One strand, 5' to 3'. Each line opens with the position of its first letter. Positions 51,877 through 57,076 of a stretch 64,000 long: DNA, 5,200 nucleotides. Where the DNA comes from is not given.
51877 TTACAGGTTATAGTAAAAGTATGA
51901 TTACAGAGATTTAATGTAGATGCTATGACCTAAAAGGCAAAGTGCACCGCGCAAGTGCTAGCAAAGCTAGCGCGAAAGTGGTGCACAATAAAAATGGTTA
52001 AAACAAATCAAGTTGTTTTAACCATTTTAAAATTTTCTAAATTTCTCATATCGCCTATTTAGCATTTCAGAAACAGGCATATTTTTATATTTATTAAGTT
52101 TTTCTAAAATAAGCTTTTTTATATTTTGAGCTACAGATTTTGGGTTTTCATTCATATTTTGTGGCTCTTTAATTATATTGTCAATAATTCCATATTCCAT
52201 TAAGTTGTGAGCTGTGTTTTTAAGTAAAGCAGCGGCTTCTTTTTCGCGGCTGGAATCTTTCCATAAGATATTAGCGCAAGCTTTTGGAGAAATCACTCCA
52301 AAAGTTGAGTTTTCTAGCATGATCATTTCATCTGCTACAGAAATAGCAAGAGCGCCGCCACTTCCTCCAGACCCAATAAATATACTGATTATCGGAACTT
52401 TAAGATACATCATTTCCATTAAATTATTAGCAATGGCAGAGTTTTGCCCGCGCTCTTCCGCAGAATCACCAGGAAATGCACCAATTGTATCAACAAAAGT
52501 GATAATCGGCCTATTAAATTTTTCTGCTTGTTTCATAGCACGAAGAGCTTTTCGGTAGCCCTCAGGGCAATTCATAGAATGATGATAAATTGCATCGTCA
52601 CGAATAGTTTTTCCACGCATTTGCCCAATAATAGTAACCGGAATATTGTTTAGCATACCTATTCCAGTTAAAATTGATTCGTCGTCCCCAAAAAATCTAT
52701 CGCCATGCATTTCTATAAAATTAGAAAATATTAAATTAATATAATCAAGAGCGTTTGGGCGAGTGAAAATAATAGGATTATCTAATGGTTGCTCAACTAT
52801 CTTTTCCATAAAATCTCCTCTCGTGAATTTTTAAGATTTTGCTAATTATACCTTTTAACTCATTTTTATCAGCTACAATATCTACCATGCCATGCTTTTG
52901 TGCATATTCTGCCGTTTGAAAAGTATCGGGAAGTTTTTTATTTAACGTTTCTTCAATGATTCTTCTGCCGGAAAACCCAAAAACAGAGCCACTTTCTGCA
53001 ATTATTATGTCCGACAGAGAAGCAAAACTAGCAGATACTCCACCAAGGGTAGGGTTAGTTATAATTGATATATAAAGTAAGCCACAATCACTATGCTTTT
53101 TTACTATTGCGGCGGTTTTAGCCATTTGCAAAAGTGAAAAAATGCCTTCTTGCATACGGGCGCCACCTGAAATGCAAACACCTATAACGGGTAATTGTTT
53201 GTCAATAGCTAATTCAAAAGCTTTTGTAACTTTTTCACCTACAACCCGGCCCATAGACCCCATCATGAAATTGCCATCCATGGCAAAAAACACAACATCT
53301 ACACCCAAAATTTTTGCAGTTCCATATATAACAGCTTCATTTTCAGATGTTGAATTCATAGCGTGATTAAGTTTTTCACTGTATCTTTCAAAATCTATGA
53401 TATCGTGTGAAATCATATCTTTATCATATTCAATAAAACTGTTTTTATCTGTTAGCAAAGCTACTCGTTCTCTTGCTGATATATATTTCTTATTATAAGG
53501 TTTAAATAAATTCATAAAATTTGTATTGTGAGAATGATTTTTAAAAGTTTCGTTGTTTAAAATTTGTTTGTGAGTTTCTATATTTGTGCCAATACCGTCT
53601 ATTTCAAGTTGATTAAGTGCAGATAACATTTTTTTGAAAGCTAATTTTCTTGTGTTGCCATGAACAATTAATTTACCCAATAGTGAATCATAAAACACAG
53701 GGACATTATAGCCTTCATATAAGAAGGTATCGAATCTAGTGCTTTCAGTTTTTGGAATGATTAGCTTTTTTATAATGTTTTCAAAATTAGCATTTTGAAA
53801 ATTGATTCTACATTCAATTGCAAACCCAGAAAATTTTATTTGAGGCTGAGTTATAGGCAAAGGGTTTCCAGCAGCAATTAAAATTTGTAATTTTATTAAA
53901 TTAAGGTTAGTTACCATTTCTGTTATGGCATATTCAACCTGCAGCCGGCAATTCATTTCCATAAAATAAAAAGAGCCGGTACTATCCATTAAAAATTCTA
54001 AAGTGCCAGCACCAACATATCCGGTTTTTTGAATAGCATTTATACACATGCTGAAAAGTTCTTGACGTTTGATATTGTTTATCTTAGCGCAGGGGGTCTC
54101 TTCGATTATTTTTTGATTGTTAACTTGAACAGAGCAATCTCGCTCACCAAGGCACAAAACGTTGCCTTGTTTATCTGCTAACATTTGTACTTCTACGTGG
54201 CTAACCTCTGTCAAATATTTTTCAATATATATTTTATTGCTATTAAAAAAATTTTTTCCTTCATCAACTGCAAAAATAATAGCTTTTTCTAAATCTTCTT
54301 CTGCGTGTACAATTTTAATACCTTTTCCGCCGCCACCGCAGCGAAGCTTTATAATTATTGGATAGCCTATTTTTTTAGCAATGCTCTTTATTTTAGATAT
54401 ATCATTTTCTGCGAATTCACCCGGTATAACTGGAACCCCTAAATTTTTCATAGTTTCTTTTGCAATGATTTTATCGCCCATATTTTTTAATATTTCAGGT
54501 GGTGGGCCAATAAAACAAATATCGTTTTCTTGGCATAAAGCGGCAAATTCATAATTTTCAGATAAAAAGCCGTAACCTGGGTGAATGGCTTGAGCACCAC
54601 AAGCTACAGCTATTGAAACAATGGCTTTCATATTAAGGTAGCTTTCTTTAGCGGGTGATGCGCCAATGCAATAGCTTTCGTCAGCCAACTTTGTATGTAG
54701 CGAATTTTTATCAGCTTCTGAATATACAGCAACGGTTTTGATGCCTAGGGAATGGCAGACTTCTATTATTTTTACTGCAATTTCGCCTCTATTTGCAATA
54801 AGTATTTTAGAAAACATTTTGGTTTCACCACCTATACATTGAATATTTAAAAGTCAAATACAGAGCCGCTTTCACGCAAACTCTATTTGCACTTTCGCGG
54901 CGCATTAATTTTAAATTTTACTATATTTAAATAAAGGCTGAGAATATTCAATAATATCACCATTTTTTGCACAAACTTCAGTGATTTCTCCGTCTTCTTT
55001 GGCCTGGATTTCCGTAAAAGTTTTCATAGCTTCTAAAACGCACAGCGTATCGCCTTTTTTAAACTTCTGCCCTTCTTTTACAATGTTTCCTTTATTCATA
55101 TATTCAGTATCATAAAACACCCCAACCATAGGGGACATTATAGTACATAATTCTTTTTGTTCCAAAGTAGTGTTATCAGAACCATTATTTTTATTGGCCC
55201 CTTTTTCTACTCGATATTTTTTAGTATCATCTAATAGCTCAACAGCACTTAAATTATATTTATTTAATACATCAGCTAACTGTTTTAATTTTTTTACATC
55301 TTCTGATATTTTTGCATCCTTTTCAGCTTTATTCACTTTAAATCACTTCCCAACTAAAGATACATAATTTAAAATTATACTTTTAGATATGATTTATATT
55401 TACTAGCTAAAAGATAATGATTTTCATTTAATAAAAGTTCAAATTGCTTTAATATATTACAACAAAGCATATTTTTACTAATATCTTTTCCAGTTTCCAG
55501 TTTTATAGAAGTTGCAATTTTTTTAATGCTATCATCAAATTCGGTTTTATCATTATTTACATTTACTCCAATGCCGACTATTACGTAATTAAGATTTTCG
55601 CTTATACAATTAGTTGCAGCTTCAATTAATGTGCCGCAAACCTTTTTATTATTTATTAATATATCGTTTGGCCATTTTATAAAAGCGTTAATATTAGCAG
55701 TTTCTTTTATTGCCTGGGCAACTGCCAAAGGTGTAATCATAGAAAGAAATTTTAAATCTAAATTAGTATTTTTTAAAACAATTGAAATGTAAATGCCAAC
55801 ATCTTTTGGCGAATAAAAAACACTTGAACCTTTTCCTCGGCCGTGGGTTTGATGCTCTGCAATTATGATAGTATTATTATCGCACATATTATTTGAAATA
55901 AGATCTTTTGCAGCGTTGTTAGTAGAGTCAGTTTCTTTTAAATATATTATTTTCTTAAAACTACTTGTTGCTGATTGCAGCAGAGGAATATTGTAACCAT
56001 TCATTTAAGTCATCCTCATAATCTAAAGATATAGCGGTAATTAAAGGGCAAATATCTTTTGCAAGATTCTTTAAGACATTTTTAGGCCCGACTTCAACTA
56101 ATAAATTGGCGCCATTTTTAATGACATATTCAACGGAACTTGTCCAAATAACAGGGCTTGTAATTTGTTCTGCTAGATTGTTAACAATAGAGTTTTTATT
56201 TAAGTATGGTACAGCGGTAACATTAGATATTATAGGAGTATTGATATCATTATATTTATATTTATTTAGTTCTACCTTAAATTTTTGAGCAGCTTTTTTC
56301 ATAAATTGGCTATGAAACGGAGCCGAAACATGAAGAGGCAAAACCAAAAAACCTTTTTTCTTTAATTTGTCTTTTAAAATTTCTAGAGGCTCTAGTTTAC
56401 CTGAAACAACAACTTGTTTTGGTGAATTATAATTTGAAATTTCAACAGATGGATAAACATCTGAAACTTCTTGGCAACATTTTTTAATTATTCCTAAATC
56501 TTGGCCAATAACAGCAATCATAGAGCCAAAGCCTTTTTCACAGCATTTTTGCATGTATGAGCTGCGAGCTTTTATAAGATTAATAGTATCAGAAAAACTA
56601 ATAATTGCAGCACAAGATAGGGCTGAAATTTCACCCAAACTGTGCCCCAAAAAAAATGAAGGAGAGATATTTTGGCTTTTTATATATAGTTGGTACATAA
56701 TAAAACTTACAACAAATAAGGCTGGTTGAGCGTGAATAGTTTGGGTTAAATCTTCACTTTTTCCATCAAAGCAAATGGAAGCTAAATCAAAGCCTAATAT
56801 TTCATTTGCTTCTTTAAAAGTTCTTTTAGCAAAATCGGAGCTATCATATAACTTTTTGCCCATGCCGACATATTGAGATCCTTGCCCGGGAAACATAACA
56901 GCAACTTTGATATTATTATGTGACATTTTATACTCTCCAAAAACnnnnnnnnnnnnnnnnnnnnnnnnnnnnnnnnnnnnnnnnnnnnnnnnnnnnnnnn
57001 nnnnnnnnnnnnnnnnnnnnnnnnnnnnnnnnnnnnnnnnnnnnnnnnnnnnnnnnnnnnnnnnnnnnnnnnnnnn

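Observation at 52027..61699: Self-contained FAS-II/type-II-PKS-like operon lacking FabH, enoyl reductase and thioesterase but carrying its own ACC, BirA-like ligase and a tandem GNAT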

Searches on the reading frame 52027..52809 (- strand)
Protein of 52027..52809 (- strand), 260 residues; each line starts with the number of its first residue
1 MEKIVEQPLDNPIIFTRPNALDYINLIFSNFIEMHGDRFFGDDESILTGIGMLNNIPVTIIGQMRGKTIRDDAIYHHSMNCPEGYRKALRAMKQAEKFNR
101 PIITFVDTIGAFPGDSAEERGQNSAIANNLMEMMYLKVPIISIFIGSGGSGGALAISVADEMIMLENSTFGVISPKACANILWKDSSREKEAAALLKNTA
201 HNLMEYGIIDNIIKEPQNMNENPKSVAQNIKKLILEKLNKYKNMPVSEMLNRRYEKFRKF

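Call 4: search_protein_families(library=pfam, proteins=[window:52027-52809:-], max_evalue=0.01)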
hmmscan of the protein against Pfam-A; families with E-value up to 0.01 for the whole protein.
window:52027-52809:- (260 aa): 3 families
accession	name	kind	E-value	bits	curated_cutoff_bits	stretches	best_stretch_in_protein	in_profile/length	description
PF03255.19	ACCA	-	5.7e-102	341.5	23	1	16-259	64-308/310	Acetyl co-enzyme A carboxylase carboxyltransferase-like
PF01039.27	Carboxyl_trans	-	7.3e-15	55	22.3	1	44-209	282-435/493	Carboxyl transferase domain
PF00378.25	ECH_1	-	0.0008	19.3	27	1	118-233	69-193/251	Enoyl-CoA hydratase/isomerase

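Call 5: search_protein_families(library=ncbifam, proteins=[window:52027-52809:-], max_evalue=0.01)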
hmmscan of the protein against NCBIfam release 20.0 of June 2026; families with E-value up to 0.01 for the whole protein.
window:52027-52809:- (260 aa): 8 families
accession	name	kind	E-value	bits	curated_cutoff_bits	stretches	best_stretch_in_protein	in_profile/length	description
NF004344.0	PRK05724.1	equivalog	3e-99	332.3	357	1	16-259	68-312/319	acetyl-CoA carboxylase carboxyltransferase subunit alpha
TIGR00513.1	accA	equivalog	8.6e-96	321.1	319.3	1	16-259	68-312/321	acetyl-CoA carboxylase carboxyl transferase subunit alpha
NF041504.1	AccA_sub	subfamily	9.6e-91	303.7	300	1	16-260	11-256/257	carboxyltransferase subunit alpha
NF008971.0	PRK12319.1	equivalog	1e-90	303.8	406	1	17-260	16-256/256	acetyl-CoA carboxylase carboxyl transferase subunit alpha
TIGR03134.1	malonate_gamma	equivalog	6.6e-10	38.9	237.15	1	25-234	7-224/258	biotin-independent malonate decarboxylase subunit gamma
TIGR01117.1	mmdA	subfamily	7e-07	28.4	998.8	1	87-199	338-455/512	methylmalonyl-CoA decarboxylase subunit alpha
TIGR00515.1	accD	equivalog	0.0024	17.3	317.45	1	42-217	106-267/285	acetyl-CoA carboxylase, carboxyltransferase subunit beta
NF009204.0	PRK12552.1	equivalog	0.0088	15.5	263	0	94-157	65-127/225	ATP-dependent Clp protease proteolytic subunit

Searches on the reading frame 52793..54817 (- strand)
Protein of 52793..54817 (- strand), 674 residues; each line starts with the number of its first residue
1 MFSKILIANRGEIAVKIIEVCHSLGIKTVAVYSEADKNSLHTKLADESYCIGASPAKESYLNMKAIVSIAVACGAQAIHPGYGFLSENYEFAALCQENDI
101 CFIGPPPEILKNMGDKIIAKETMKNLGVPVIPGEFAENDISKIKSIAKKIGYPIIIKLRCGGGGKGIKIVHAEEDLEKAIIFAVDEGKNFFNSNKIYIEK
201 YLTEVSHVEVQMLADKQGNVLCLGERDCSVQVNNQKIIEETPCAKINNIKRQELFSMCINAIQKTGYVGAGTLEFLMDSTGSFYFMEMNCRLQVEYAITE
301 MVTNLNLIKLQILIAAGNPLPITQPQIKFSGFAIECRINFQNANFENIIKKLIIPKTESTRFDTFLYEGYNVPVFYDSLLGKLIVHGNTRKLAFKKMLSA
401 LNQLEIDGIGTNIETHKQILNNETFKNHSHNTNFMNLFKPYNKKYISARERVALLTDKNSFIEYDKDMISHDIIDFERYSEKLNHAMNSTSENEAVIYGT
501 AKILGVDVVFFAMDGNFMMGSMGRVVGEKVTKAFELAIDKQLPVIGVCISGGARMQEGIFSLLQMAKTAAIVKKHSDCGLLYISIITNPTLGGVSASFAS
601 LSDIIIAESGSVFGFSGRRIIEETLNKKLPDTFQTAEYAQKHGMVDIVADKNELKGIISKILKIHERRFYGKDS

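Call 4: search_protein_families(library=pfam, proteins=[window:52793-54817:-], max_evalue=0.01)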
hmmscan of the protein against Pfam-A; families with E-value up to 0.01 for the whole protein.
window:52793-54817:- (674 aa): 9 families
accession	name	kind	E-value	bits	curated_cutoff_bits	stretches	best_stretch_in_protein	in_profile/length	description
PF02786.22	CPSase_L_D2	-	1.4e-62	211.4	19.8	1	115-321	1-209/211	Carbamoyl-phosphate synthase L chain, ATP binding domain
PF00289.28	Biotin_carb_N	-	1.2e-45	154.9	25.5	1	1-109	1-109/110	Biotin carboxylase, N-terminal domain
PF02785.25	Biotin_carb_C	-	2.2e-24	86.1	32.4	1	348-435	19-106/108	Biotin carboxylase C-terminal domain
PF01039.27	Carboxyl_trans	-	7.7e-21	74.7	22.3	1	448-651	10-205/493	Carboxyl transferase domain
PF07478.18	Dala_Dala_lig_C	-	9.1e-10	38.8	24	1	131-290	16-174/204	D-ala D-ala ligase C-terminus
PF02222.28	ATP-grasp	-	2.5e-09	37.5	27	1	123-291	3-162/179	ATP-grasp domain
PF02655.19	ATP-grasp_3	-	0.00014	22.5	23.2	1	114-293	2-158/160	ATP-grasp domain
PF14397.11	ATPgrasp_ST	-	0.001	18.8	31.4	0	108-175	14-84/278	Sugar-transfer associated ATP-grasp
PF01071.24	GARS_A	-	0.0013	19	27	1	114-204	1-91/194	Phosphoribosylglycinamide synthetase, ATP-grasp (A) domain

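Call 5: search_protein_families(library=ncbifam, proteins=[window:52793-54817:-], max_evalue=0.01)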
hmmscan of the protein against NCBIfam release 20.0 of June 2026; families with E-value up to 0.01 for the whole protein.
window:52793-54817:- (674 aa): 46 families (the best 25 are shown)
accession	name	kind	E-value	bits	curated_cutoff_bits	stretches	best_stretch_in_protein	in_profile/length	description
NF006367.0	PRK08591.1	subfamily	8.4e-174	578.5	597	1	1-436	1-442/451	acetyl-CoA carboxylase biotin carboxylase subunit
TIGR00514.1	accC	equivalog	4.2e-165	549.9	626.5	1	1-436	1-442/449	acetyl-CoA carboxylase biotin carboxylase subunit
NF004085.0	PRK05586.1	equivalog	1.6e-158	528.3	723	1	1-436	1-442/448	acetyl-CoA carboxylase biotin carboxylase subunit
NF006406.0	PRK08654.1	equivalog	6.1e-155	516.5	739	1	1-437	1-442/499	acetyl-CoA carboxylase biotin carboxylase subunit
NF009554.0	PRK12999.1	equivalog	4.5e-145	485.1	965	1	1-436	4-453/1147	pyruvate carboxylase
NF006286.0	PRK08462.1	equivalog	7.2e-143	476.6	740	1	3-436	5-442/445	acetyl-CoA carboxylase biotin carboxylase subunit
NF009471.0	PRK12833.1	equivalog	3.9e-140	467.5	686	1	3-441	6-450/467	acetyl-CoA carboxylase biotin carboxylase subunit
NF005525.0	PRK07178.1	equivalog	9.9e-137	456.4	768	1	1-442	1-446/471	acetyl-CoA carboxylase biotin carboxylase subunit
NF006287.0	PRK08463.1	equivalog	1e-134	449.9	775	1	1-436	1-442/479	acetyl-CoA carboxylase subunit A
TIGR02712.1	urea_carbox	equivalog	1.5e-133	446.9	1303.85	1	2-440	1-444/1201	urea carboxylase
TIGR01235.1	pyruv_carbox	equivalog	1.7e-126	423.2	1114.45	1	4-437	1-450/1143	pyruvate carboxylase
TIGR00515.1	accD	equivalog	4.4e-78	262.5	317.45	1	443-666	54-280/285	acetyl-CoA carboxylase, carboxyltransferase subunit beta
TIGR01117.1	mmdA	subfamily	1.6e-19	70.1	998.8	1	441-652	26-229/512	methylmalonyl-CoA decarboxylase subunit alpha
TIGR03133.1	malonate_beta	equivalog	2.1e-17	63.3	278.15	1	447-624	7-182/274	biotin-independent malonate decarboxylase subunit beta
NF005530.0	PRK07189.1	equivalog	4.4e-16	58.8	228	1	446-624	16-192/303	biotin-independent malonate decarboxylase subunit beta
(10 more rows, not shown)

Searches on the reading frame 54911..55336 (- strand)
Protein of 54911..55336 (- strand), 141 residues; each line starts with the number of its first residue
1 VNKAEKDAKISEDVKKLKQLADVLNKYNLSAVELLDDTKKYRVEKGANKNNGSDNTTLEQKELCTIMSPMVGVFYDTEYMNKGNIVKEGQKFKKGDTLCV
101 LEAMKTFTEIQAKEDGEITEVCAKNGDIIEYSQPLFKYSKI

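Call 4: search_protein_families(library=pfam, proteins=[window:54911-55336:-], max_evalue=0.01)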
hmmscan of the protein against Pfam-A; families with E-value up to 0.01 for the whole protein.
window:54911-55336:- (141 aa): 4 families
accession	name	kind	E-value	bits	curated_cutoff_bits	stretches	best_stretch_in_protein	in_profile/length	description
PF00364.28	Biotin_lipoyl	-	1e-19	70.5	22.1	1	65-137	2-72/73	Biotin-requiring enzyme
PF01597.25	GCV_H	-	0.00069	20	22.2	1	85-123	38-76/122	Glycine cleavage H-protein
PF22639.1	Gp18_dom_I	-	0.0043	17.4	27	1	84-139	7-66/93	Tail sheath protein Gp18-like domain I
PF13533.13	Biotin_lipoyl_2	-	0.0049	17.1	29.8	0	86-101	16-31/32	Biotin-lipoyl like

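Call 5: search_protein_families(library=ncbifam, proteins=[window:54911-55336:-], max_evalue=0.01)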
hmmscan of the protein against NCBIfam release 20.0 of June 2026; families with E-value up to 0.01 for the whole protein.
window:54911-55336:- (141 aa): 20 families
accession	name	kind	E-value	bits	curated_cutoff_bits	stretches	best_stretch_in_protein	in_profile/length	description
TIGR00531.1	BCCP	equivalog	4.1e-22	79.3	115.2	1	59-137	75-153/156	acetyl-CoA carboxylase biotin carboxyl carrier protein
NF006761.0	PRK09282.1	domain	4.3e-17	61.8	402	1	31-137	492-588/591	pyruvate carboxylase subunit B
NF005457.0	PRK07051.1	equivalog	5.3e-13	49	87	1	65-137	5-77/80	acetyl-CoA carboxylase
NF010643.0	PRK14040.1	subfamily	3e-11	42.5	892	1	26-136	487-592/595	oxaloacetate decarboxylase subunit alpha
NF009554.0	PRK12999.1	equivalog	1.4e-09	36.4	965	1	33-135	1047-1142/1147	pyruvate carboxylase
TIGR01108.1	oadA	equivalog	2.2e-09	36.3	756.5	1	20-133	474-580/582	sodium-extruding oxaloacetate decarboxylase subunit alpha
NF004173.0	PRK05641.1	equivalog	4.5e-09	37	199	1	85-136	99-150/153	putative acetyl-CoA carboxylase biotin carboxyl carrier protein subunit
TIGR01235.1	pyruv_carbox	equivalog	5.9e-09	34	1114.45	1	33-133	1044-1137/1143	pyruvate carboxylase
TIGR02712.1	urea_carbox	equivalog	6.2e-09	34.1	1303.85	1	44-134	1107-1196/1201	urea carboxylase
NF004547.1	PRK05889.1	equivalog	1.7e-08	34.5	75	1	85-130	17-62/71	biotin/lipoyl-binding carrier protein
NF047903.1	MmDecMmdC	equivalog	2.3e-07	31.3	200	1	86-123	79-116/132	methylmalonyl-CoA decarboxylase subunit gamma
NF005117.0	PRK06549.1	equivalog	8.1e-06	26.5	159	1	65-134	63-125/130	acetyl-CoA carboxylase biotin carboxyl carrier protein subunit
NF011457.0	PRK14875.1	equivalog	1.1e-05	24.5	307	1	85-134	24-73/372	acetoin dehydrogenase dihydrolipoyllysine-residue acetyltransferase subunit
NF006079.0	PRK08225.1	equivalog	1.9e-05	24.6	95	1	85-130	16-61/70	acetyl-CoA carboxylase biotin carboxyl carrier protein subunit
NF010645.0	PRK14042.1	equivalog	0.00015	20.6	1182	1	86-135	541-590/596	pyruvate carboxylase subunit B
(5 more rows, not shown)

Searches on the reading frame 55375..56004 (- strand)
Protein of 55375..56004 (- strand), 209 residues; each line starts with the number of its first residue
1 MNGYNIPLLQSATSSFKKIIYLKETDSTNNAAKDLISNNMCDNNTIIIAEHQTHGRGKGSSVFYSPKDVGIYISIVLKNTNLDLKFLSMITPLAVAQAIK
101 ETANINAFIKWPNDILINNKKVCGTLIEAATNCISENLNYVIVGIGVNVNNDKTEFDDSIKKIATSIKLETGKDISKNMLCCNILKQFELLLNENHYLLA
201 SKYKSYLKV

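Call 4: search_protein_families(library=pfam, proteins=[window:55375-56004:-], max_evalue=0.01)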
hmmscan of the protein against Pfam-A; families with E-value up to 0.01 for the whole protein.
window:55375-56004:- (209 aa): 3 families
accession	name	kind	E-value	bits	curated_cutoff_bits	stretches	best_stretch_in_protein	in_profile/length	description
PF03099.24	BPL_LplA_LipB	-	1.7e-20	73.7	21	1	23-148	3-133/133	Biotin/lipoate A/B protein ligase family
PF21948.1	LplA-B_cat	-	0.00028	21.3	27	1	60-162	66-159/200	Lipoyl protein ligase A/B catalytic domain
PF16917.10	BPL_LplA_LipB_2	-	0.0035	17.4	27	1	59-185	30-159/183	Biotin/lipoate A/B protein ligase family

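Call 5: search_protein_families(library=ncbifam, proteins=[window:55375-56004:-], max_evalue=0.01)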
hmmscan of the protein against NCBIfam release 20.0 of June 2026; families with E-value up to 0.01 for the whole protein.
window:55375-56004:- (209 aa): 11 families
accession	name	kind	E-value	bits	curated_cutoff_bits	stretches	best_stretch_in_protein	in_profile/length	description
TIGR00121.1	birA_ligase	equivalog_domain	6.3e-42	143.7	83.1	1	18-194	1-170/235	biotin--[acetyl-CoA-carboxylase] ligase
NF006206.0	PRK08330.1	equivalog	5.3e-35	120.9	311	1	17-189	11-172/243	biotin--protein ligase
NF008848.0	PRK11886.1-3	equivalog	1.8e-30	106.1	362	1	19-194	80-251/319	bifunctional biotin--[acetyl-CoA-carboxylase] ligase/biotin operon repressor BirA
NF008846.0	PRK11886.1-1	equivalog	1.2e-28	100.3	353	1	18-197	76-253/312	bifunctional biotin--[acetyl-CoA-carboxylase] ligase/biotin operon repressor BirA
NF008847.0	PRK11886.1-2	equivalog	3.4e-27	95.6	293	1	16-194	78-252/320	bifunctional biotin--[acetyl-CoA-carboxylase] ligase/biotin operon repressor BirA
NF004607.0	PRK05935.1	equivalog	4e-24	85.5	219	1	18-190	3-173/190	biotin--protein ligase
NF008850.0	PRK11886.1-5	equivalog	5.1e-18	65.3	489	1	17-155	79-215/320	bifunctional biotin--[acetyl-CoA-carboxylase] ligase/biotin operon repressor BirA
NF006294.0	PRK08477.1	equivalog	1.1e-17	64.2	179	1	18-196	5-179/214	biotin--[acetyl-CoA-carboxylase] ligase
NF008849.0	PRK11886.1-4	equivalog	1.2e-16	60.8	474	1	18-192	80-250/320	bifunctional biotin--[acetyl-CoA-carboxylase] ligase/biotin operon repressor BirA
NF005405.0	PRK06955.1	equivalog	5e-16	58.7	312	1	24-153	40-177/300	biotin--[acetyl-CoA-carboxylase] ligase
NF009862.0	PRK13325.1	equivalog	1.4e-07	30.6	761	1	42-153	108-217/592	bifunctional biotin--[acetyl-CoA-carboxylase] ligase/type III pantothenate kinase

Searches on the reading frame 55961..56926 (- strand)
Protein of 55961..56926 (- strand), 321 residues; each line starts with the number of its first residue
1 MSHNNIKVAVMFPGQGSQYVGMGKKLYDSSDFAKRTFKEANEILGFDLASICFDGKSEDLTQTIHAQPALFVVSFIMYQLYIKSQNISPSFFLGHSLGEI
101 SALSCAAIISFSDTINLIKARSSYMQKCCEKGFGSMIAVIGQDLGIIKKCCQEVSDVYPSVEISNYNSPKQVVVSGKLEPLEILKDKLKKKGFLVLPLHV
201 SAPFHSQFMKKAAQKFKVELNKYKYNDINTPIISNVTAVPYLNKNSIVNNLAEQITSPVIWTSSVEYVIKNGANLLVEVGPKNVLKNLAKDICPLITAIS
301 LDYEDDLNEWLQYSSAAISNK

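Call 4: search_protein_families(library=pfam, proteins=[window:55961-56926:-], max_evalue=0.01)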
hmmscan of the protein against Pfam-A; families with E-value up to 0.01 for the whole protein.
window:55961-56926:- (321 aa): 1 family
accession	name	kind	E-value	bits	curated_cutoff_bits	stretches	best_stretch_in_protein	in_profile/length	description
PF00698.26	Acyl_transf_1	-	9.5e-37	127.6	32.7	1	11-287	3-273/319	Acyl transferase domain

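Call 5: search_protein_families(library=ncbifam, proteins=[window:55961-56926:-], max_evalue=0.01)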
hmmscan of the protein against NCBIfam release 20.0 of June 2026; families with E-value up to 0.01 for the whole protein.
window:55961-56926:- (321 aa): 9 families
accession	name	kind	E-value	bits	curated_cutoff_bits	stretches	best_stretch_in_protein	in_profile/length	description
TIGR00128.1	fabD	equivalog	2.4e-95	319.4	260.9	1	7-293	2-287/290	ACP S-malonyltransferase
TIGR03131.1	malonate_mdcH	equivalog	5.6e-60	203.3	297.9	1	9-303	2-286/297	malonate decarboxylase subunit epsilon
NF045894.1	PKS_plus_SDR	equivalog_domain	1.4e-50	172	1740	1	5-293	529-815/1515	type I polyketide synthase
TIGR02813.1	omega_3_PfaA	subfamily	4.7e-44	149.6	1010.1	1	3-292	576-879/2582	polyketide-type polyunsaturated fatty acid synthase PfaA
NF037940.1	PKS_MbtD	equivalog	1.1e-22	79.9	1150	1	6-285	90-366/978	mycobactin polyketide synthase MbtD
NF037941.1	PKS_NbtC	equivalog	1.5e-21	76.1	1150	1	6-222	95-309/1027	nocobactin polyketide synthase NbtC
NF040607.1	mycolic_Pks13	equivalog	1.3e-19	69.3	2100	1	11-284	668-945/1680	polyketide synthase Pks13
NF041183.1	Pks2_ls1_myc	equivalog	6.1e-12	43.2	2400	1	11-287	536-808/2086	sulfolipid-1 biosynthesis phthioceranic/hydroxyphthioceranic acid synthase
TIGR02816.1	pfaB_fam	subfamily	0.0019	17.1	144.3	0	8-104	179-277/534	PfaB family protein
